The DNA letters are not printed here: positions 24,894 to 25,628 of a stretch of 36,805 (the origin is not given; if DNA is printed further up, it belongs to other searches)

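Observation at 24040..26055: Second AT-rich islet carrying an HTH regulator, a Cys/His-rich small protein, small hydrophobic ORFs and a perfect inverted repeat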

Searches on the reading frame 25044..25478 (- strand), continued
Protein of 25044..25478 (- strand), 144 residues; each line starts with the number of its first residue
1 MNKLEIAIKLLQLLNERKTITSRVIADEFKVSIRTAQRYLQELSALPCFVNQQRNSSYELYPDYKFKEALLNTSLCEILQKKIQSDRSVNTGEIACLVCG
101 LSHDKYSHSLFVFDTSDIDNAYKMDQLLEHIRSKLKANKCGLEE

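Call 49: fold_search(model_id=the predicted structure, library=pdb)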
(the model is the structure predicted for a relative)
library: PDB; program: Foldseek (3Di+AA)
matches with E <= 10: 1397; with E <= 0.001: 0
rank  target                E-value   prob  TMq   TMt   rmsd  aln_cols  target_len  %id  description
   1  3r4k_A                1.2e-03  1.00  0.42  0.25  11.3       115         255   19  Crystal structure of a putative ICLR transcriptional regulator (TM1040_3717) from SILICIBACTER SP. TM1040 at 2.46 A re (released 2011-04-13)
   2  5h1a_B                1.2e-03  1.00  0.41  0.25  10.6       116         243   16  Crystal structure of an IclR homolog from Microbacterium sp. strain HM58-2 (released 2017-01-18)
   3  1mkm_A                1.7e-03  1.00  0.41  0.25  10.9       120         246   14  CRYSTAL STRUCTURE OF THE THERMOTOGA MARITIMA ICLR (released 2002-09-11)
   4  3r4k_B                2.2e-03  1.00  0.40  0.24  10.9       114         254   18  Crystal structure of a putative ICLR transcriptional regulator (TM1040_3717) from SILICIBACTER SP. TM1040 at 2.46 A re (released 2011-04-13)
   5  5y6i_B                3.2e-03  1.00  0.42  0.27  11.6       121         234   16  Crystal structure of Pseudomonas aeruginosa HmgR (released 2018-08-15)
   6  7dqb_A                3.2e-03  1.00  0.41  0.26  12.1       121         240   15  Crystal structure of an IclR homolog complexed with 4-hydroxybenzoate from Microbacterium hydrocarbonoxydans in P21212 (released 2021-05-05)
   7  3r4k_D                3.2e-03  0.99  0.40  0.24  11.5       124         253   18  Crystal structure of a putative ICLR transcriptional regulator (TM1040_3717) from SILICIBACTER SP. TM1040 at 2.46 A re (released 2011-04-13)
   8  5h1a_A                3.9e-03  1.00  0.41  0.26  11.9       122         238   16  Crystal structure of an IclR homolog from Microbacterium sp. strain HM58-2 (released 2017-01-18)
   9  2g7u_A                3.9e-03  0.99  0.39  0.24  11.1       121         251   16  2.3 A structure of putative catechol degradative operon regulator from Rhodococcus sp. RHA1 (released 2006-04-04)
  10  2o0y_C                4.2e-03  1.00  0.39  0.23  12.1       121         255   16  Crystal structure of putative transcriptional regulator RHA1_ro06953 (IclR-family) from Rhodococcus sp. (released 2006-12-26)
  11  5h1a_D                4.2e-03  0.99  0.39  0.25  11.0       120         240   14  Crystal structure of an IclR homolog from Microbacterium sp. strain HM58-2 (released 2017-01-18)
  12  2g7u_B                4.2e-03  0.99  0.40  0.24  12.0       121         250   16  2.3 A structure of putative catechol degradative operon regulator from Rhodococcus sp. RHA1 (released 2006-04-04)
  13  7kym_B                4.7e-03  1.00  0.39  0.39  13.6       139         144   15  Crystal structure of the MarR family transcriptional regulator from Bradyrhizobium japonicum (released 2021-12-15)
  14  5tjj_B                4.7e-03  0.99  0.39  0.24  14.8       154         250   18  Crystal structure of IcIR transcriptional regulator from Alicyclobacillus acidocaldarius (released 2016-10-26)
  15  2xrn_A                5.4e-03  1.00  0.42  0.26   9.9       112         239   14  Crystal structure of TtgV (released 2010-12-01)
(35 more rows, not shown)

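Call 71: list_cluster_members(proteins=[window:25044-25478:-, window:25768-25977:+, window:24751-24903:-, window:24308-24460:+, window:26059-26262:-, window:24751-24909:-, P0069, P0070, P0057, P0031])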
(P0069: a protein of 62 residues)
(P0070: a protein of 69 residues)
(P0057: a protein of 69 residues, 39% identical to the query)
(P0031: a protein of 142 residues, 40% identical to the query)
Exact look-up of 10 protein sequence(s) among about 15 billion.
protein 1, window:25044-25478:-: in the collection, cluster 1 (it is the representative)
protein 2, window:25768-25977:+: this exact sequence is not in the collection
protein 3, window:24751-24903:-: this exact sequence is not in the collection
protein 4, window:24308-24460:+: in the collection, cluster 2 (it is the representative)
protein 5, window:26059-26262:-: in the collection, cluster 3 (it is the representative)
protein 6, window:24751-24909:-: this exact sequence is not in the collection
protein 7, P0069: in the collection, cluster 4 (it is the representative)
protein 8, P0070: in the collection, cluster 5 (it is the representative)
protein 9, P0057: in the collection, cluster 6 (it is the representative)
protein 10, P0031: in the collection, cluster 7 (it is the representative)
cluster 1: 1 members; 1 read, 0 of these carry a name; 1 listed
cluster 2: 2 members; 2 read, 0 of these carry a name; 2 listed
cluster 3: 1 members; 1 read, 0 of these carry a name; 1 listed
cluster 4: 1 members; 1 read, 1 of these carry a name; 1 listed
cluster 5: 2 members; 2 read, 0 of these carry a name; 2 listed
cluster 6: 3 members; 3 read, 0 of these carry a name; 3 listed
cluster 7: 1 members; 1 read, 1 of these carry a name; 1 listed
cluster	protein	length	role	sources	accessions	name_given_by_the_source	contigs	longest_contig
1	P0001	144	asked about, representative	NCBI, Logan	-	-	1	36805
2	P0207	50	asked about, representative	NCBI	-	-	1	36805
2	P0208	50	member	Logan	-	-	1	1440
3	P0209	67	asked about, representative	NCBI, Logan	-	-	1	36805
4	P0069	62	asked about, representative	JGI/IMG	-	hypothetical protein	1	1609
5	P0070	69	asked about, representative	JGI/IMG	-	-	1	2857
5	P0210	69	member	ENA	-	-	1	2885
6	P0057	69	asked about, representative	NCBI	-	-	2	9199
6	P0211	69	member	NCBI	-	-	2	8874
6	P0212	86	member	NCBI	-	-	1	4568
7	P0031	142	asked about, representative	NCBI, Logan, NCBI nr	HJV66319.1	MAG TPA: hypothetical protein VJ550_11340 [Geomonas sp.] | hypothetical protein [Geomonas sp.]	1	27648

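Call 73: find_related_loci(query=A1, collection=viral_contigs, flank=5000)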
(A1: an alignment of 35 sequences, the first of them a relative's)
Query A1 (144 aa) in viral_contigs; peptide patterns used: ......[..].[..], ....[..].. (x = any residue, [..] = any of these).
59 stretches matched a pattern, but none encodes a relative of the query by tblastn (E <= 1e-3).

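Call 75: search_dna_similar(query=window:25044-25478:-, collection=plasmids, mode=protein, max_evalue=0.001, max_rows=10)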
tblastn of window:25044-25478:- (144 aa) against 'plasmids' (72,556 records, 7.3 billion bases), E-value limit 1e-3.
Records with a match: 6; places in all: 6; records where one place covers at least 80% of the query: 0.
Best place of each record, by identity: <60% 6.
By first word of the organism name: Bacillus 2; Staphylococcus 2; Mammaliicoccus 1; Macrococcoides 1.
By predicted mobility (MOB-suite, as given by PLSDB): non-mobilizable 6.
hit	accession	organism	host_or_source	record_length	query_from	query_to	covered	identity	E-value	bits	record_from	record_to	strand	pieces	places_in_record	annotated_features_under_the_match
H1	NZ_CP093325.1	Bacillus sp. N5-665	whole organism,peat soil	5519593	7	60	38%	42.4%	4e-5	49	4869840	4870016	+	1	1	none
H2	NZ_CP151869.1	Bacillus thuringiensis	tobacco,mixed culture,leaves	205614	1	60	42%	37.1%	3e-5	49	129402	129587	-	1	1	YafY family protein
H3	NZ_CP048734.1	Mammaliicoccus sciuri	pork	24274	1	60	42%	35.5%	2e-4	47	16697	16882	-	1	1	YafY family protein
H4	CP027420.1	Staphylococcus cohnii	Homo sapiens,peripheral blood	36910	1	60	42%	35.5%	2e-4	47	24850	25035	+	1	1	DNA-binding transcriptional regulator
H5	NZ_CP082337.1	Staphylococcus arlettae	Canis lupus familiaris,Skin swab,Paw ...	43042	1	60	42%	35.5%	2e-4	47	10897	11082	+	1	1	WYL domain-containing protein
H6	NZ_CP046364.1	Macrococcoides canis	dog,swabs,ear infection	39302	1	60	42%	35.5%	2e-4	47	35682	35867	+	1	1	YafY family protein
